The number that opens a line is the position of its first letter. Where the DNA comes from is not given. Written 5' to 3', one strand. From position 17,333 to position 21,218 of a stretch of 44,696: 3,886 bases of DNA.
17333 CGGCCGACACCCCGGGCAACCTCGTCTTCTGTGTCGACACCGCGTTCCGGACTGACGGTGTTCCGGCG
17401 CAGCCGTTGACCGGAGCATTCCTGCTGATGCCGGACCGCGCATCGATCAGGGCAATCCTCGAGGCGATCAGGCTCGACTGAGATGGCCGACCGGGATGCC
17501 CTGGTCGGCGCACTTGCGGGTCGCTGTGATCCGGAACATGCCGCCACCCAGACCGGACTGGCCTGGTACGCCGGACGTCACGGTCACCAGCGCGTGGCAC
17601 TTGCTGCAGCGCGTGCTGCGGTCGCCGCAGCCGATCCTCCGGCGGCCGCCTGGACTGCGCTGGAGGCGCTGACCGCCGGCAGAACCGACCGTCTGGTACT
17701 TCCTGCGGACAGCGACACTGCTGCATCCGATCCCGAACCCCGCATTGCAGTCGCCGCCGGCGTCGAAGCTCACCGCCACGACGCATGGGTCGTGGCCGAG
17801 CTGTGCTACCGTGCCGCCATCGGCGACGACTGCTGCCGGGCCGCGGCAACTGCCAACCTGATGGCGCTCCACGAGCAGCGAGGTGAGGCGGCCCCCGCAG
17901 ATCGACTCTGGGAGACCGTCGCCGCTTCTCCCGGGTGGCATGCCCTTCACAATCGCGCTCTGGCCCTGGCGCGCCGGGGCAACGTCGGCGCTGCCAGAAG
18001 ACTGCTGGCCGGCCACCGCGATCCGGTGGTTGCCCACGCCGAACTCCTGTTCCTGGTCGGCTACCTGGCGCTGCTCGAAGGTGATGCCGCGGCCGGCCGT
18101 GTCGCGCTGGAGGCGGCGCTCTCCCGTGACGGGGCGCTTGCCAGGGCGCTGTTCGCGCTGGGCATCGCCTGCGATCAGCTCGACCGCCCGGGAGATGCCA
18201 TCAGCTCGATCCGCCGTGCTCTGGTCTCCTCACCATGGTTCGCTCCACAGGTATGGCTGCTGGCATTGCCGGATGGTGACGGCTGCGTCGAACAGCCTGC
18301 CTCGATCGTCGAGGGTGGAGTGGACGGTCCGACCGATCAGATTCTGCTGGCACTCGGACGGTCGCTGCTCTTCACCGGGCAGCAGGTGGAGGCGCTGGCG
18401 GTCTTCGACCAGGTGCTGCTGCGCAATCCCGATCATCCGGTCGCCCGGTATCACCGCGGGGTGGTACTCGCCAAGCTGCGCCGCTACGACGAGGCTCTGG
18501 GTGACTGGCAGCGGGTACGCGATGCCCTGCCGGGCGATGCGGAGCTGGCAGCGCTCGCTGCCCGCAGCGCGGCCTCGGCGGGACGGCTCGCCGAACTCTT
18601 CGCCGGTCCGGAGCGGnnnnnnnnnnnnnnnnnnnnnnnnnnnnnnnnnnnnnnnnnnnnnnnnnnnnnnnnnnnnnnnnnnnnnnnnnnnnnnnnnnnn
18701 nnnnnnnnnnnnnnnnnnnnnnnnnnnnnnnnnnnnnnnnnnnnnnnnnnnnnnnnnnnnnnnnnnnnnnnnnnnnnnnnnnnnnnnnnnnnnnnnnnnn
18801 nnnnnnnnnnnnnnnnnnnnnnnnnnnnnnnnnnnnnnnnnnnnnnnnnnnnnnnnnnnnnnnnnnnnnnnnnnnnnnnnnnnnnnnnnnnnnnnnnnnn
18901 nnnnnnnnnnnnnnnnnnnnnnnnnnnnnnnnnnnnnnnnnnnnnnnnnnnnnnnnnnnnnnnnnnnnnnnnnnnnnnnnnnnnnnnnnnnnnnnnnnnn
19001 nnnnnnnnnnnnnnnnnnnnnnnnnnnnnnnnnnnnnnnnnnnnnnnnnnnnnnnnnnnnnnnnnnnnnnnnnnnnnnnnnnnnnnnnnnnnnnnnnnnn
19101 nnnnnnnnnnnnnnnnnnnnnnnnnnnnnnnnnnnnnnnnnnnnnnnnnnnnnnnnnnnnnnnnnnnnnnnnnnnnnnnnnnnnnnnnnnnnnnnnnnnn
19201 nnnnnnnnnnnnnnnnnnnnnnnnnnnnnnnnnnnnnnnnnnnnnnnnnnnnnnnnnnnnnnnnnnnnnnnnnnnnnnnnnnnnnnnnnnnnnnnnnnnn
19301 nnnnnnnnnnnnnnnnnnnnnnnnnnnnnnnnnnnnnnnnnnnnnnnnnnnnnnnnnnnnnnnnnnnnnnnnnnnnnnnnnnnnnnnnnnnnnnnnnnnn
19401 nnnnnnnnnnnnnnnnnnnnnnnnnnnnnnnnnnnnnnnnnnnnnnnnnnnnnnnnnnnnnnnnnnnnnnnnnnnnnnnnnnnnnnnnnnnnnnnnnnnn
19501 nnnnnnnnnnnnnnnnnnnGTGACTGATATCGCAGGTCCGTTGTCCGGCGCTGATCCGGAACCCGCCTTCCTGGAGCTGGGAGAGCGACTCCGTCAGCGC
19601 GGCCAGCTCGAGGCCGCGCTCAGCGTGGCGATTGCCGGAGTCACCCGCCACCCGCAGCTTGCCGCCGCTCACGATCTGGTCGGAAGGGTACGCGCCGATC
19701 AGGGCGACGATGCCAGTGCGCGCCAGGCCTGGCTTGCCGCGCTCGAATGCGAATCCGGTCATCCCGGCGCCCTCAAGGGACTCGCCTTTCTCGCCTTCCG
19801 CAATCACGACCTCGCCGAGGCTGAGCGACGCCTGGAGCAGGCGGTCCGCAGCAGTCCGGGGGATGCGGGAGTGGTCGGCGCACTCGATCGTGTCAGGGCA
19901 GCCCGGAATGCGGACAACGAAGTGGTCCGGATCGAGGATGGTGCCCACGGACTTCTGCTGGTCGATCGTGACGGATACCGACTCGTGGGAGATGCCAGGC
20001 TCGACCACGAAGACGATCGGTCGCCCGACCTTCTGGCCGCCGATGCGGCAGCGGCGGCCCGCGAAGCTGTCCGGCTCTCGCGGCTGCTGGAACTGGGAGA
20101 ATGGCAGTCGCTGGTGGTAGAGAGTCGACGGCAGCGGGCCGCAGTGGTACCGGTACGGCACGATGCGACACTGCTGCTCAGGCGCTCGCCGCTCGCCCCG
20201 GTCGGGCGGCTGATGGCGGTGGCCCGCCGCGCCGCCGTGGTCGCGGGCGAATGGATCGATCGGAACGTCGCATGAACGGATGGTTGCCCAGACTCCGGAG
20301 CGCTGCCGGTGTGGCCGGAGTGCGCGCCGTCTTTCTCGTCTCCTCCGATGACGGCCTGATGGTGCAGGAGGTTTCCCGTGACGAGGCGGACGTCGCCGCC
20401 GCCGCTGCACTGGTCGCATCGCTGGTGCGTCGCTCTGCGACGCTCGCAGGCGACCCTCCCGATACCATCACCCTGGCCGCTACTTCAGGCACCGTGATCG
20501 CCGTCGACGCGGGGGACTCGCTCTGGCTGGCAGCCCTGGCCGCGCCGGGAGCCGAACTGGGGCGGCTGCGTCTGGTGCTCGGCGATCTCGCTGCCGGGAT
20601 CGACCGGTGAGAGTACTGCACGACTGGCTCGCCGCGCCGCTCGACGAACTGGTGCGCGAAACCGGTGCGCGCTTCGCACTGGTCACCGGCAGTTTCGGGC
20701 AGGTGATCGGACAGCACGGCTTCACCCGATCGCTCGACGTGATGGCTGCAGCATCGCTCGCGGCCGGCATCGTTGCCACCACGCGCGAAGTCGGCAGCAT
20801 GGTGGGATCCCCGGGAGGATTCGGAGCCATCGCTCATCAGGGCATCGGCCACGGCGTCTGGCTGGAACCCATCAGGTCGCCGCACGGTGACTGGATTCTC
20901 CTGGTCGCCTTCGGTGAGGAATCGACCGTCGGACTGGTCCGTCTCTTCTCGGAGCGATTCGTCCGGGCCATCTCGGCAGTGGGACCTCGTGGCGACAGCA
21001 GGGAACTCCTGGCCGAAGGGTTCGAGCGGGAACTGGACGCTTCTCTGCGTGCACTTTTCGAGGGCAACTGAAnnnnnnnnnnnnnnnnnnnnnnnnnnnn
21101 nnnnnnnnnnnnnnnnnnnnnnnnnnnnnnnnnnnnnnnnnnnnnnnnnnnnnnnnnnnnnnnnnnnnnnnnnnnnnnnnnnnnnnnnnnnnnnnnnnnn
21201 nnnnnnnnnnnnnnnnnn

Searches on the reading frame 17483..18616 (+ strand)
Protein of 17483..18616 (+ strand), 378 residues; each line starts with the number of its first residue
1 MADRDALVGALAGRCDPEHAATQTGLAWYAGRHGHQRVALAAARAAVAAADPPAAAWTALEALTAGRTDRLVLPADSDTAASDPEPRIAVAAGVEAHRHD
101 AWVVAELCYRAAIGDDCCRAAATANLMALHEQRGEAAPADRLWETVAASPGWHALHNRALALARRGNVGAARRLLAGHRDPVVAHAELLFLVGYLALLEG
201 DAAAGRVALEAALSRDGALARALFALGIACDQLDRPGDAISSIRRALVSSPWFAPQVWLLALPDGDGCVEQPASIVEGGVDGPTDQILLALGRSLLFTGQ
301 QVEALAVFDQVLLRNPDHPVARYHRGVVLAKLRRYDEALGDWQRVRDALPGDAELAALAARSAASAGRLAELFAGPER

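Call 4: search_protein_families(library=pfam, proteins=[window:17483-18616:+], max_evalue=0.1)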
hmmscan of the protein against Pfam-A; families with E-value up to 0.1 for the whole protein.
window:17483-18616:+ (378 aa): 15 families
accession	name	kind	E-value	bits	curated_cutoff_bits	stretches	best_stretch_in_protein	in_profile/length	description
PF07719.23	TPR_2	-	1.2e-12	47.3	27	3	321-350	3-32/34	Tetratricopeptide repeat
PF00515.34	TPR_1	-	2.3e-10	40.3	27.8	1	320-345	2-27/34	Tetratricopeptide repeat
PF13432.12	TPR_16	-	3.3e-09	37.4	32.7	2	289-352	1-64/65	Tetratricopeptide repeat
PF13431.12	TPR_17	-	7.7e-09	35.6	24.4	1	308-339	2-33/34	Tetratricopeptide repeat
PF13181.12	TPR_8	-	1.4e-07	31.6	25.7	0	220-247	1-28/34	Tetratricopeptide repeat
PF13428.12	TPR_14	-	1.8e-06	28.5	23.5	1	286-325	2-41/44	Tetratricopeptide repeat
PF14559.12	TPR_19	-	1.1e-05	26.1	25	1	302-361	8-67/68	Tetratricopeptide repeat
PF13371.12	TPR_9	-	3.6e-05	24.1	35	1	302-361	12-71/73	Tetratricopeptide repeat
PF13176.12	TPR_7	-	6e-05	23.3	27.9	0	222-248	1-27/36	Tetratricopeptide repeat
PF13424.12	TPR_12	-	0.00014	22.4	30.1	0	213-247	37-72/77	Tetratricopeptide repeat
PF13174.12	TPR_6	-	0.00022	22.1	26.3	0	288-318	3-33/33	Tetratricopeptide repeat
PF12895.13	ANAPC3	-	0.00024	21.8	27.2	1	288-339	26-76/82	Anaphase-promoting complex, cyclosome, subunit 3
PF20308.4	TPR-S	-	0.0052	17.8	27.6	0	304-361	5-59/102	Tetratricopeptide Repeats-Sensor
PF13414.12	TPR_11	-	0.023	14.9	26.8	0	299-332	8-41/42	TPR repeat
PF25062.1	ARM_TT21_N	-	0.046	13.9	40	0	304-362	13-68/222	Tetratricopeptide repeat protein 21 N-terminal ARM repeat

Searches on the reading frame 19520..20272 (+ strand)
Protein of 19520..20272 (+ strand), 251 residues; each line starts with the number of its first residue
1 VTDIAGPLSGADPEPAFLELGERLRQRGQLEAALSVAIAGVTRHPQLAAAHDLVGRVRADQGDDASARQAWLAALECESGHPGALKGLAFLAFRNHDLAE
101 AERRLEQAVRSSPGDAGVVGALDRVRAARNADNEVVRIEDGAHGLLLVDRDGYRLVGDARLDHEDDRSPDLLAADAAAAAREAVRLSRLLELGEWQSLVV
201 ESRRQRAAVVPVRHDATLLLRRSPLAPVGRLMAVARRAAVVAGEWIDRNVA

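Call 4: search_protein_families(library=pfam, proteins=[window:19520-20272:+], max_evalue=0.1)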
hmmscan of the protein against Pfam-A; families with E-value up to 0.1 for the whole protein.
window:19520-20272:+ (251 aa): 9 families
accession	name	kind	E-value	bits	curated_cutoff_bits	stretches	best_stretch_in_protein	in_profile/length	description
PF03259.23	Robl_LC7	-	1.7e-05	24.9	23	1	140-219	13-88/91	Roadblock/LC7 domain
PF13428.12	TPR_14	-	2.4e-05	25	23.5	1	82-118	1-37/44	Tetratricopeptide repeat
PF07719.23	TPR_2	-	4.4e-05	23.7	27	1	84-114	3-33/34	Tetratricopeptide repeat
PF13424.12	TPR_12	-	0.001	19.7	30.1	0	30-70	26-67/77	Tetratricopeptide repeat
PF13432.12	TPR_16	-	0.0022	18.9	32.7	1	18-75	1-57/65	Tetratricopeptide repeat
PF09976.15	TPR_21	-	0.0024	18.1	25.5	1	24-76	123-174/193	Tetratricopeptide repeat-like domain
PF14559.12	TPR_19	-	0.0044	17.7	25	1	61-116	4-59/68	Tetratricopeptide repeat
PF13431.12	TPR_17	-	0.024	15.3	24.4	0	71-102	2-33/34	Tetratricopeptide repeat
PF13414.12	TPR_11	-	0.052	13.7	26.8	0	21-34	1-14/42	TPR repeat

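Call 5: search_protein_families(library=ncbifam, proteins=[window:19520-20272:+], max_evalue=0.1)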
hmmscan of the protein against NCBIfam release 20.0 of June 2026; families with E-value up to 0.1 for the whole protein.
window:19520-20272:+ (251 aa): 7 families
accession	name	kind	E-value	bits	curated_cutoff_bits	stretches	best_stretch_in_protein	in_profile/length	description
TIGR02917.1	PEP_TPR_lipo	equivalog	9.2e-13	47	312.2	1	26-138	443-555/899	XrtA/PEP-CTERM system TPR-repeat protein PrsT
NF033920.0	C39_PA2778_fam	equivalog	0.0012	18.3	150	1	22-112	164-254/255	PA2778 family cysteine peptidase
TIGR02521.1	type_IV_pilW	equivalog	0.0019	17.8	154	1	34-115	122-202/234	type IV pilus biogenesis/stability protein PilW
NF033758.1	gliding_GltE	equivalog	0.022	13.8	225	1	20-111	160-251/411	adventurous gliding motility TPR repeat lipoprotein GltE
NF052304.1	CdsG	equivalog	0.032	14.5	170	1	57-114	17-74/133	CdsG family type III secretion system protein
NF052242.1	GTPaseActivMglBThm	equivalog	0.038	14.1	200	1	139-241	26-128/161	GTPase-activating protein MglB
NF052415.1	T3SS_chap_SctY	equivalog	0.087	13.3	70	0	73-117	31-78/106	type III secretion apparatus assembly chaperone SctY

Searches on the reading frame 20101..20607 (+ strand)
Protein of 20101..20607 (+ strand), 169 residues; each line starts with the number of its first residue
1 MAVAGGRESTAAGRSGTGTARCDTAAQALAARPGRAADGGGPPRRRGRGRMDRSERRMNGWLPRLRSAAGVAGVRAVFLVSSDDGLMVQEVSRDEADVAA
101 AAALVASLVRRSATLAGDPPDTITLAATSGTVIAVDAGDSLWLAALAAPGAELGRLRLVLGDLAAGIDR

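Call 4: search_protein_families(library=pfam, proteins=[window:20101-20607:+], max_evalue=0.1)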
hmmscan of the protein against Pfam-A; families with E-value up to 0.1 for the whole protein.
window:20101-20607:+ (169 aa): 1 family
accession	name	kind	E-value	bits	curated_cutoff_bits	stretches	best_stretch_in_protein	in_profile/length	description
PF03259.23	Robl_LC7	-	0.0067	16.6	23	1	68-146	9-90/91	Roadblock/LC7 domain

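Call 5: search_protein_families(library=ncbifam, proteins=[window:20101-20607:+], max_evalue=0.1)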
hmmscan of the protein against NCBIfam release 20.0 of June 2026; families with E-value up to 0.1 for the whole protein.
window:20101-20607:+ (169 aa): 0 families

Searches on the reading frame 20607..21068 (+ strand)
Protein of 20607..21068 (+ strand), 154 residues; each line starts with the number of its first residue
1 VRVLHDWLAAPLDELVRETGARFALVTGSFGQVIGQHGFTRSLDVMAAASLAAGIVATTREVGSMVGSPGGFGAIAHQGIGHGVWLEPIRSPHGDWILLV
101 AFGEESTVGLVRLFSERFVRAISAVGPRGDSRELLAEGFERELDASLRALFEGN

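Call 4: search_protein_families(library=pfam, proteins=[window:20607-21068:+], max_evalue=0.1)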
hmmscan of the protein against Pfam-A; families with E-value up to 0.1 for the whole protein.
window:20607-21068:+ (154 aa): 1 family
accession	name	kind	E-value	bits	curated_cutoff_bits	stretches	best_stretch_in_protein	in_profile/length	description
PF03259.23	Robl_LC7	-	0.00012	22.2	23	1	12-89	6-81/91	Roadblock/LC7 domain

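Call 5: search_protein_families(library=ncbifam, proteins=[window:20607-21068:+], max_evalue=0.1)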
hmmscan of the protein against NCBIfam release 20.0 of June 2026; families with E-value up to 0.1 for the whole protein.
window:20607-21068:+ (154 aa): 1 family
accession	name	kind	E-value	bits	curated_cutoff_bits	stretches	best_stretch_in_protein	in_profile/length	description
NF052242.1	GTPaseActivMglBThm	equivalog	2.5e-07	30.9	200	1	8-125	16-132/161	GTPase-activating protein MglB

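Call 49: search_solved_structures(query=window:20607-21068:+, max_evalue=1, show_alignments=2)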
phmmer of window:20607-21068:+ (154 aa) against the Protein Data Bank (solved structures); distinct sequences matched with E-value up to 1: 8.
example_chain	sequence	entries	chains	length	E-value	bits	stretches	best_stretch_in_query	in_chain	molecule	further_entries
1j3w_A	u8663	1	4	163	1.4e-06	31.5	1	11-127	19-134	Giding protein-mglB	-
6h5b_B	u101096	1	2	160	2e-06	31.1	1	10-116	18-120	MglB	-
6izw_B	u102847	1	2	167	2.1e-06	30.9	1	10-116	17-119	Gliding motility protein MglB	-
6hjm_A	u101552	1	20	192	2.8e-06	30.5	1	10-116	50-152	MglB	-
3t1s_A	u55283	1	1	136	4.7e-06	29.8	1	11-126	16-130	Gliding protein MglB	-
3t1r_A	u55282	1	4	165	5.3e-06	29.7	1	11-127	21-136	Gliding protein MglB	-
3t12_B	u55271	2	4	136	1.1e-05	28.6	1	11-126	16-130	Gliding protein MglB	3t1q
3t1x_A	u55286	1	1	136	3.9e-05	26.8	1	11-125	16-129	Gliding protein MglB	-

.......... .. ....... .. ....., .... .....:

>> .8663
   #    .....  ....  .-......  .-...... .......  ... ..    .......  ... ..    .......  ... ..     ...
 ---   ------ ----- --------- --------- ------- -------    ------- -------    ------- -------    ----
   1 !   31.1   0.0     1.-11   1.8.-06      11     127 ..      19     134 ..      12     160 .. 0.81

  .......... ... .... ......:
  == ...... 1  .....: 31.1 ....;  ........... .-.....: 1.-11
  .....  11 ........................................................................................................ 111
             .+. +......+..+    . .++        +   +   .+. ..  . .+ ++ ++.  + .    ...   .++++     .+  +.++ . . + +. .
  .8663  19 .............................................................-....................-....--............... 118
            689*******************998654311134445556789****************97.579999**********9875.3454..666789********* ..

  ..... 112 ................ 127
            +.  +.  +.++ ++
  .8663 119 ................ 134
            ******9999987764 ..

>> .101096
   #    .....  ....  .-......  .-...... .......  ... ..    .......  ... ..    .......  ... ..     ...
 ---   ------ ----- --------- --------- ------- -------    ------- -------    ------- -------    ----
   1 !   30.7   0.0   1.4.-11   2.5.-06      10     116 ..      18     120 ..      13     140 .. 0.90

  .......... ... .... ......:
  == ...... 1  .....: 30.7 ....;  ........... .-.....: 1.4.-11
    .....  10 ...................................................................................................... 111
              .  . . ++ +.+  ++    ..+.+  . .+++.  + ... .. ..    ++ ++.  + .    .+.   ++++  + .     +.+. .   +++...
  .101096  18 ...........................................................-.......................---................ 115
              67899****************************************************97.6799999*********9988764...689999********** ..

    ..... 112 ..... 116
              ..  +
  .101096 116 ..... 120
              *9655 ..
